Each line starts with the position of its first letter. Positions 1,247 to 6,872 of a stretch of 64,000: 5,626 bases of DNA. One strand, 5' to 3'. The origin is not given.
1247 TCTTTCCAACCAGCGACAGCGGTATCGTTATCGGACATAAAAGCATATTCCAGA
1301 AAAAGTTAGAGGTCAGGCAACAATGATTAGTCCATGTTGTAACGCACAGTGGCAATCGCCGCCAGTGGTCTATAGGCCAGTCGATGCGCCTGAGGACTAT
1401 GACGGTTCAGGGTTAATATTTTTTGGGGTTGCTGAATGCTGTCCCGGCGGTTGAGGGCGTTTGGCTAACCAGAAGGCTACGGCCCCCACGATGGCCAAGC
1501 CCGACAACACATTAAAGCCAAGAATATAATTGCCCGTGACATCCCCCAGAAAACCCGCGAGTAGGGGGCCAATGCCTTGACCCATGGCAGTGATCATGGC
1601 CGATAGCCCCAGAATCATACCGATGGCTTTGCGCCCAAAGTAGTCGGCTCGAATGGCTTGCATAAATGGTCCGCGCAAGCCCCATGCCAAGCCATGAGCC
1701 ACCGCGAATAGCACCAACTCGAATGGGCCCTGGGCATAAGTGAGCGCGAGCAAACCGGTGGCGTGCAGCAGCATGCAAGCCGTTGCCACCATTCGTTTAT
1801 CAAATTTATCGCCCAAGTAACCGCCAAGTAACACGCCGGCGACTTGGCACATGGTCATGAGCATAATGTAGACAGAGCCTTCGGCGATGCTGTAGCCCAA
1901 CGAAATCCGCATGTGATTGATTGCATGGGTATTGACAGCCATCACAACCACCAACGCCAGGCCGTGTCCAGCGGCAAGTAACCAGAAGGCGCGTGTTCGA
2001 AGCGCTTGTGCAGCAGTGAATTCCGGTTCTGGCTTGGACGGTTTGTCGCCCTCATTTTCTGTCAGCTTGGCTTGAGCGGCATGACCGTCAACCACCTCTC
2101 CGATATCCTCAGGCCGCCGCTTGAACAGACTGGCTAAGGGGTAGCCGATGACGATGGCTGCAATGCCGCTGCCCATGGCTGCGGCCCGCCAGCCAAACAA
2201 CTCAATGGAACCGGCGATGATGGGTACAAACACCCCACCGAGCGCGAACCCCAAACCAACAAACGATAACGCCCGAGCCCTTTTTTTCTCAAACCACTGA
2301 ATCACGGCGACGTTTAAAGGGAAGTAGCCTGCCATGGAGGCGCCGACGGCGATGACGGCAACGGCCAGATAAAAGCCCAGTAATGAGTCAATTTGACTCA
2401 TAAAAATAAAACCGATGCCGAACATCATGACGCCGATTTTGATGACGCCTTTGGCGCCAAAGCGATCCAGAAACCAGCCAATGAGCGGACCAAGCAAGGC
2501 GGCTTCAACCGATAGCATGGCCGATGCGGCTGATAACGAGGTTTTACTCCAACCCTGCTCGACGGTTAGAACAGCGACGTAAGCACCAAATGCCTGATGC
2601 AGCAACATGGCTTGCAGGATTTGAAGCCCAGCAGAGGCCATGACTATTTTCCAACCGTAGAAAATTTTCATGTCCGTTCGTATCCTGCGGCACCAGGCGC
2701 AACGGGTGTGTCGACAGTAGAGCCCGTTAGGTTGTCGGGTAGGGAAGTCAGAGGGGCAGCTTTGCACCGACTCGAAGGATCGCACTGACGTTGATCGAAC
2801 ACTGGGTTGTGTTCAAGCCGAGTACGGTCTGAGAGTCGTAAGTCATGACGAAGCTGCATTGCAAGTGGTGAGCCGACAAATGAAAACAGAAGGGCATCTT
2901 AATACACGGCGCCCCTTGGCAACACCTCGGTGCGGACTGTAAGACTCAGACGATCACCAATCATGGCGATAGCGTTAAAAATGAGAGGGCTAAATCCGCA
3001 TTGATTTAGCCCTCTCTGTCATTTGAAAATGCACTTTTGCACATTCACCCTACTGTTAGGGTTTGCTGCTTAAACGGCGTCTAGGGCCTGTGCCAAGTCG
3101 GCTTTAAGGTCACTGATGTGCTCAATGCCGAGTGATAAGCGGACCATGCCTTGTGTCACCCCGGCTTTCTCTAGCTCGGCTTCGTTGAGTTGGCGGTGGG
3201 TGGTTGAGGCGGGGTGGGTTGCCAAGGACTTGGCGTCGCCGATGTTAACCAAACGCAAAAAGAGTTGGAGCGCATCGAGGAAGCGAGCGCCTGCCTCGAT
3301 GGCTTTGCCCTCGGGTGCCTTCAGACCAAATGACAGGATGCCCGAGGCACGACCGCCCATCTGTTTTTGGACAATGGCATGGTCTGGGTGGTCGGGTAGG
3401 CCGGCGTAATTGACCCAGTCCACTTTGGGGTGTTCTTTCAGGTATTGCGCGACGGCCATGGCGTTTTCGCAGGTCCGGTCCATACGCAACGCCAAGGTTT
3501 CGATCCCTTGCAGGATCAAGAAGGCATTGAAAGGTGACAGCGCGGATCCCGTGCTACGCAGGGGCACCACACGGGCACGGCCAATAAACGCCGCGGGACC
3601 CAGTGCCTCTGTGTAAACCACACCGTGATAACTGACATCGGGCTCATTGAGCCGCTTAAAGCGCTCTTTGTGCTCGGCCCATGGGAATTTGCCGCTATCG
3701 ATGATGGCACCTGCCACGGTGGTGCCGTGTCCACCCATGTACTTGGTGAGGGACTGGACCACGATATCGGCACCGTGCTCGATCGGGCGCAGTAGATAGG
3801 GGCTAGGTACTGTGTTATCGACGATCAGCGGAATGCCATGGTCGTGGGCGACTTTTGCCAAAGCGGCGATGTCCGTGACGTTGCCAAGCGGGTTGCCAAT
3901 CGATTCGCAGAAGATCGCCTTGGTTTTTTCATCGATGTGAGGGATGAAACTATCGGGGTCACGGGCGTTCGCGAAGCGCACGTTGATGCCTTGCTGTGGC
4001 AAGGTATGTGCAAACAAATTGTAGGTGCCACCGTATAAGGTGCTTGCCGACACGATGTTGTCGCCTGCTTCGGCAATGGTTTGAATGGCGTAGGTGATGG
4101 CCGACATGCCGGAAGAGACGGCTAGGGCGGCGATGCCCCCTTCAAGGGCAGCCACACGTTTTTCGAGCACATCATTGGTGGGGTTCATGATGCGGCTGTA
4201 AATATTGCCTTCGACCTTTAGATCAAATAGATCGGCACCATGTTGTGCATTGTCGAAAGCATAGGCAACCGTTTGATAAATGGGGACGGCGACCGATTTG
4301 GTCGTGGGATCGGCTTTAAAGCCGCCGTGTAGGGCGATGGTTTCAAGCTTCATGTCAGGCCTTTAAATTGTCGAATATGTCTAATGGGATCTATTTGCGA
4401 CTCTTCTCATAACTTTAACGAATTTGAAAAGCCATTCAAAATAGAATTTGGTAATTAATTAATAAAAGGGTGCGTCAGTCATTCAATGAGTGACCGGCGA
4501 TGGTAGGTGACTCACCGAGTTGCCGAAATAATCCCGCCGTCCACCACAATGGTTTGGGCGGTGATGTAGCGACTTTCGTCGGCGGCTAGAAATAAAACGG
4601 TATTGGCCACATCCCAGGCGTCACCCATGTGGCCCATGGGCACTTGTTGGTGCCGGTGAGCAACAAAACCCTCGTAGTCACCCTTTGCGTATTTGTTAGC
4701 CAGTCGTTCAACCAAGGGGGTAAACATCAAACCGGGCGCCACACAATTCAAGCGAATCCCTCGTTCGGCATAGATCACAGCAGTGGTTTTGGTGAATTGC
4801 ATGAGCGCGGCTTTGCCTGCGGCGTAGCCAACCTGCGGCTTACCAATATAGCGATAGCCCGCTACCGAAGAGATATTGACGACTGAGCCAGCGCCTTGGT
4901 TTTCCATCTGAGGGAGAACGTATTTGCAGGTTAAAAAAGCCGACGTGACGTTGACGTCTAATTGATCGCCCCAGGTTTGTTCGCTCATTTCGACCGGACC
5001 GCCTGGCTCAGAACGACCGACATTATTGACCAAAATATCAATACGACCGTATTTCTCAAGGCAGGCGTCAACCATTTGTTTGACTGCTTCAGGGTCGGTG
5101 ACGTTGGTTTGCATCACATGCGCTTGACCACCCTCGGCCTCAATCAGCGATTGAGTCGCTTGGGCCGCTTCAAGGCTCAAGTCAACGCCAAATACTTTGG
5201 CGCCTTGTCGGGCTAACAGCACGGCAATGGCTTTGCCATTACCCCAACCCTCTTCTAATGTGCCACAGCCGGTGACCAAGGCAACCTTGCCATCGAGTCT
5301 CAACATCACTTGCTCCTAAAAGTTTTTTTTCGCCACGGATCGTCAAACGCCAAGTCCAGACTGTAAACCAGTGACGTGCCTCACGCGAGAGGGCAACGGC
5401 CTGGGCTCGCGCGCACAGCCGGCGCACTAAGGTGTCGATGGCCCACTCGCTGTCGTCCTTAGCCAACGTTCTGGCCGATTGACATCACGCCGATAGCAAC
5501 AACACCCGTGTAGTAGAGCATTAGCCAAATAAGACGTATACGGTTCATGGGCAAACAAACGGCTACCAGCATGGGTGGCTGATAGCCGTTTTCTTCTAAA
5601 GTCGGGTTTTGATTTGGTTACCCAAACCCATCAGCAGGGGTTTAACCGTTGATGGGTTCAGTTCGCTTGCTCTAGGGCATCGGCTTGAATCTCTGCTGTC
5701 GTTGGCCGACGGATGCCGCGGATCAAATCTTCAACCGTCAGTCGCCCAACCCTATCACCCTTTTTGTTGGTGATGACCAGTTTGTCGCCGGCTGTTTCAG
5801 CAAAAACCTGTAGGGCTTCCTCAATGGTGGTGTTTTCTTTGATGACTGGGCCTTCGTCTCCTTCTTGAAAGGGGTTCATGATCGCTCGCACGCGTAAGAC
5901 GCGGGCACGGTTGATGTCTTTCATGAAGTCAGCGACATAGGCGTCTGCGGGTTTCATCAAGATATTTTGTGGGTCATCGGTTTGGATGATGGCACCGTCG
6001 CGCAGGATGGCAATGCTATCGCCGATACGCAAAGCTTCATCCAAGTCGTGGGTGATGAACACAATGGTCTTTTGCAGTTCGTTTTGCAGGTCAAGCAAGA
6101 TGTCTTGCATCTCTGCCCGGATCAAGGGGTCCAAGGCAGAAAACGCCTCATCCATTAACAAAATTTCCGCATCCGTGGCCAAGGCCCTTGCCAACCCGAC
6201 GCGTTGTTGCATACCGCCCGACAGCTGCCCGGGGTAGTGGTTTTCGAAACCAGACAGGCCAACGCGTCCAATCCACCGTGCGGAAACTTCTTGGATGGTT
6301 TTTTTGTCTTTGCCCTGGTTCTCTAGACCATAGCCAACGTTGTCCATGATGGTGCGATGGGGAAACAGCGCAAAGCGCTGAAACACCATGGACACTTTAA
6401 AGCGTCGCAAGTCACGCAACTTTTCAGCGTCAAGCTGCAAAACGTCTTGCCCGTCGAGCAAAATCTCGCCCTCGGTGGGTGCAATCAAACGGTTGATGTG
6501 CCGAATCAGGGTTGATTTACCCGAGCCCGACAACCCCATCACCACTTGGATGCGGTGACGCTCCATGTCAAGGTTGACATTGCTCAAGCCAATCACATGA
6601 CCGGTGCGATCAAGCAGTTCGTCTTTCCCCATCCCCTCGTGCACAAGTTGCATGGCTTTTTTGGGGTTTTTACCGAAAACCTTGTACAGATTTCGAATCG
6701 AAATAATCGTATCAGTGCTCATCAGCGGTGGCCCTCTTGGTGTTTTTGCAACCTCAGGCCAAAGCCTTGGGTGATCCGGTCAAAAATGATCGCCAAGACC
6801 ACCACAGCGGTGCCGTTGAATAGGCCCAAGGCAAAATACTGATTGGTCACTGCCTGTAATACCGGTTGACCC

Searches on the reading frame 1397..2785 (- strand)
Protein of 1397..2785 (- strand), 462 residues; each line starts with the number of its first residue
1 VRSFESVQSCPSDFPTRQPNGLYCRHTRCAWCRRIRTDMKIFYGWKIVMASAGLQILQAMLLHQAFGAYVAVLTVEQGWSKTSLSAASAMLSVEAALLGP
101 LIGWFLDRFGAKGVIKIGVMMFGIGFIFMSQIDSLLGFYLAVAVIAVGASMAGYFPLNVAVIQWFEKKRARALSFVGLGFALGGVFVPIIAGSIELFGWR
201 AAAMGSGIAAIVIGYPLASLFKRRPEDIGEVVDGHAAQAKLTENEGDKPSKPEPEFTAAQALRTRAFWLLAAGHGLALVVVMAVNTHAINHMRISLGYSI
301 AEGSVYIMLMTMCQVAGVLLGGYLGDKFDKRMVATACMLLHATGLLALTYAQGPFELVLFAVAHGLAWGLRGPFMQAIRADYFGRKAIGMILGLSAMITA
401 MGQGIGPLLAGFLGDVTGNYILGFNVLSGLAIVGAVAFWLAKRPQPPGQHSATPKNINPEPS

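Call 69: search_protein_families(library=ncbifam, proteins=[window:1397-2785:-], max_evalue=1e-20)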
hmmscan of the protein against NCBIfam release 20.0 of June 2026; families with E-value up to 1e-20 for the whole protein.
window:1397-2785:- (462 aa): 6 families
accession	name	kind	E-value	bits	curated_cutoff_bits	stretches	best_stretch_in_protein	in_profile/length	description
NF049980.1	SfMCT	equivalog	1.6e-40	138.9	320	1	45-429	2-377/378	L-lactate MFS transporter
NF038246.1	bile_salt_MFS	equivalog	3.9e-29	101.7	400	1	45-426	4-388/408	conjugated bile salt MFS transporter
TIGR00893.1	2A0114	subfamily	9.2e-29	100.6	395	1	76-440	23-397/399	D-galactonate transporter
TIGR04259.1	oxa_formateAnti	equivalog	5.4e-24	84.8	335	1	65-436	21-386/405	oxalate/formate MFS antiporter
TIGR00890.1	2A0111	subfamily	4.9e-21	75.1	374.85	1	54-426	10-362/377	oxalate/formate antiport family MFS transporter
TIGR00881.1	2A0104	subfamily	7e-21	74.7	407.75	0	65-339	13-291/379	phosphoglycerate transporter protein PgtP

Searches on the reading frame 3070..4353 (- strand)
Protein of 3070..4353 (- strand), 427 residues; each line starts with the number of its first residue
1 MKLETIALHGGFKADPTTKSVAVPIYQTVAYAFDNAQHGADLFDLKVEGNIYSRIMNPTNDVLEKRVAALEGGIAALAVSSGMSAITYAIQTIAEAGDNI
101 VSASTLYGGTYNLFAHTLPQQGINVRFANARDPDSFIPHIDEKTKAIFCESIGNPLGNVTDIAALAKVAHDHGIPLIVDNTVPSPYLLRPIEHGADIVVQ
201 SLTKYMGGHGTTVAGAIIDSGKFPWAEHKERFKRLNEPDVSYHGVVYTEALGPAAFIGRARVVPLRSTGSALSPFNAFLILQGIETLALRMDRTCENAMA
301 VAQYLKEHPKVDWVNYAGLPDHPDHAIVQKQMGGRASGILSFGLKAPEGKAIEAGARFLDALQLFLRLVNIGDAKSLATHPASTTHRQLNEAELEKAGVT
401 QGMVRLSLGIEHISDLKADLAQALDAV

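Call 69: search_protein_families(library=ncbifam, proteins=[window:3070-4353:-], max_evalue=1e-20)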
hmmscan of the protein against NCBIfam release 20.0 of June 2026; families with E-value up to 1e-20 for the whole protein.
window:3070-4353:- (427 aa): 42 families (the best 25 are shown)
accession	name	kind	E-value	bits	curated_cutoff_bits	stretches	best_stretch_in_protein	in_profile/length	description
NF004757.0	PRK06084.1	equivalog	1e-223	742.8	790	1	1-426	1-422/425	bifunctional O-acetylhomoserine aminocarboxypropyltransferase/cysteine synthase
TIGR01326.1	OAH_OAS_sulfhy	subfamily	1.6e-191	636.5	495.1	1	2-424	1-417/418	O-acetylhomoserine aminocarboxypropyltransferase/cysteine synthase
NF006096.0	PRK08248.1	equivalog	4.1e-185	615.5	726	1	2-425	8-426/431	homocysteine synthase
NF005872.0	PRK07812.1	equivalog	5.8e-170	565.5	703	1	3-426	17-434/439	bifunctional o-acetylhomoserine/o-acetylserine sulfhydrylase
NF004650.0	PRK05994.1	equivalog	2.9e-164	547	667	1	2-426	7-426/427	O-acetylhomoserine aminocarboxypropyltransferase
NF006004.0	PRK08134.1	equivalog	2.1e-148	494.6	636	1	2-426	8-427/433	O-acetylhomoserine aminocarboxypropyltransferase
NF004125.0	PRK05613.1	equivalog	1.5e-132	442.2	765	1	3-427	14-437/437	O-acetylhomoserine/O-acetylserine sulfhydrylase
NF005215.0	PRK06702.1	equivalog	2.6e-115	385.8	709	1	5-424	9-422/432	bifunctional O-acetylhomoserine aminocarboxypropyltransferase/cysteine synthase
TIGR01328.1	met_gam_lyase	equivalog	3e-115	385.2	549.7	2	2-219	3-220/391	methionine gamma-lyase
NF005695.0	PRK07503.1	equivalog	2.3e-113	379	666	2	4-219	11-226/403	methionine gamma-lyase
TIGR01325.1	O_suc_HS_sulf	equivalog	3.5e-111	371.5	510.05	2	5-222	2-218/380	O-succinylhomoserine sulfhydrylase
NF006003.0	PRK08133.1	equivalog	1.1e-107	360.2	522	2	2-223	11-231/396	O-succinylhomoserine sulfhydrylase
NF004876.0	PRK06234.1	subfamily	1.1e-103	347.4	666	2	3-222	9-230/400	methionine gamma-lyase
NF005871.0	PRK07811.1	equivalog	1.5e-94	316.8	513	2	2-219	12-222/389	cystathionine gamma-synthase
NF005263.0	PRK06767.1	equivalog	1.7e-91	307.1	617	2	2-219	5-222/392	methionine gamma-lyase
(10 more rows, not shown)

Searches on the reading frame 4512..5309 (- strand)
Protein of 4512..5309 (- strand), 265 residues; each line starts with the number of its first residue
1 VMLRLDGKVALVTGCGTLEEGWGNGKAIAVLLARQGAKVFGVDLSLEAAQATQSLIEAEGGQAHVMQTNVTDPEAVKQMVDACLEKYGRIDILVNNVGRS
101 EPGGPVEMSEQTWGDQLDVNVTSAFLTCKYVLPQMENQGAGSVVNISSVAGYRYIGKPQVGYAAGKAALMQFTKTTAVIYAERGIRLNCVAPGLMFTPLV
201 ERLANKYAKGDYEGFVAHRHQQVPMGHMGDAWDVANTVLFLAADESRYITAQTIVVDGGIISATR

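Call 69: search_protein_families(library=ncbifam, proteins=[window:4512-5309:-], max_evalue=1e-20)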
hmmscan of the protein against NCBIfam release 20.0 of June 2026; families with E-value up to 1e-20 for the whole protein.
window:4512-5309:- (265 aa): 160 families (the best 25 are shown)
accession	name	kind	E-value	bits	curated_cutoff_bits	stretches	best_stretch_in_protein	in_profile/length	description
NF004791.0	PRK06138.1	equivalog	2.1e-65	220.5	312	1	4-261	2-250/252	SDR family oxidoreductase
NF005559.1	PRK07231.1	subfamily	1.1e-61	208.5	215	1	4-261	1-248/249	glucose 1-dehydrogenase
NF004818.0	PRK06172.1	equivalog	1e-57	195.4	336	1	1-261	1-251/253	SDR family oxidoreductase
TIGR01830.1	3oxo_ACP_reduc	equivalog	2e-57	194.6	297.75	1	10-260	1-238/239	3-oxoacyl-[acyl-carrier-protein] reductase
NF004197.0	PRK05653.1-1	equivalog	8.8e-57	192.6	332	1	3-261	3-247/249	3-oxoacyl-ACP reductase FabG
NF006080.0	PRK08226.1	equivalog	9.9e-57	192.3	356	1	2-259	1-252/263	SDR family oxidoreductase UcpA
NF009466.0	PRK12826.1-2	subfamily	1.2e-56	191.9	222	1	8-260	4-244/248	3-oxoacyl-ACP reductase FabG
NF005469.0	PRK07063.1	equivalog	5.2e-55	186.8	306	1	1-260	1-254/260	SDR family oxidoreductase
NF004198.0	PRK05653.1-3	equivalog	2.4e-54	184.4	296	1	3-260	3-246/248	3-oxoacyl-ACP reductase FabG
NF006366.0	PRK08589.1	equivalog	2.8e-54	184.2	386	1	2-264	1-256/272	SDR family oxidoreductase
NF005473.0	PRK07069.1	equivalog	5.5e-54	183.5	339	1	2-261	5-260/262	SDR family oxidoreductase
NF009468.0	PRK12826.1-4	equivalog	9e-54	182.8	318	1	1-261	1-248/256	SDR family oxidoreductase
TIGR03971.1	SDR_subfam_1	subfamily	1.5e-52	178.6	300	1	5-261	1-269/271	mycofactocin-coupled SDR family oxidoreductase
NF053701.1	CsHdxCHCADhChcB2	equivalog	2.1e-52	178.1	350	1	5-261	1-243/245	cis-4-hydroxycyclohexanecarboxylate dehydrogenase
NF004203.0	PRK05653.2-4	subfamily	4.6e-51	173.7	313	1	4-259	3-255/260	3-oxoacyl-ACP reductase FabG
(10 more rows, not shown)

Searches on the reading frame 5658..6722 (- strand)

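Call 69: search_protein_families(library=ncbifam, proteins=[window:5658-6722:-], max_evalue=1e-20)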
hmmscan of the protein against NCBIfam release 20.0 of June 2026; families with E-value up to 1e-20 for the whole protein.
window:5658-6722:- (354 aa): 121 families (the best 25 are shown)
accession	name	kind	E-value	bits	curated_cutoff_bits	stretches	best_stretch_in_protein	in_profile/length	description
TIGR03415.1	ABC_choXWV_ATP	equivalog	2.7e-108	362.3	483.75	1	7-295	1-296/382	choline ABC transporter ATP-binding protein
TIGR01186.1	proV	subfamily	1.5e-99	333.6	326.6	1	39-335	2-296/363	betaine/proline/choline family ABC transporter ATP-binding protein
NF007480.0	PRK10070.1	equivalog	1.1e-93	314.2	444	1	7-282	5-280/400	glycine betaine/L-proline ABC transporter ATP-binding protein ProV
TIGR03265.1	PhnT2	equivalog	5.5e-64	216.6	457.7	1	40-273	14-241/353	putative 2-aminoethylphosphonate ABC transporter ATP-binding protein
TIGR01187.1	potA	subfamily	1.7e-62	211.4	355.6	1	62-278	2-212/325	polyamine ABC transporter ATP-binding protein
TIGR00968.1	3a0106s01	subfamily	4.3e-62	209.7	342.75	1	38-272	8-236/237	sulfate ABC transporter ATP-binding protein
NF006987.0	PRK09452.1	equivalog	1.3e-58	198.6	482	1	46-274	33-255/378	spermidine/putrescine ABC transporter ATP-binding protein PotA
NF043075.1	MMSYN1_0197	equivalog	1.8e-56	191.5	550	1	46-271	18-237/341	spermidine/putrescine ABC transporter ATP-binding protein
NF008105.0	PRK10851.1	equivalog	1.4e-55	188.4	502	1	45-273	17-243/362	sulfate/thiosulfate ABC transporter ATP-binding protein CysA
NF040933.2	ABC_arch_GlcV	equivalog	1.5e-55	188.5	450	1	41-273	17-248/357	glucose ABC transporter ATP-binding protein GlcV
NF008513.0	PRK11432.1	equivalog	2.1e-55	188.1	496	1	38-271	14-241/351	ferric ABC transporter ATP-binding protein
TIGR03258.1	PhnT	equivalog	2.6e-55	187.9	499.15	1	36-271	14-244/359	2-aminoethylphosphonate ABC transport system ATP-binding subunit PhnT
TIGR02314.1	ABC_MetN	equivalog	1.4e-52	178.9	499.7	1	43-268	18-242/343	methionine ABC transporter ATP-binding protein MetN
TIGR00972.1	3a0107s01c2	equivalog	3.5e-52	177.2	343.2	1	44-267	15-243/248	phosphate ABC transporter ATP-binding protein PstB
NF007027.0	PRK09493.1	equivalog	1.2e-51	175.4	379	1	39-270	10-239/240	glutamine ABC transporter ATP-binding protein GlnQ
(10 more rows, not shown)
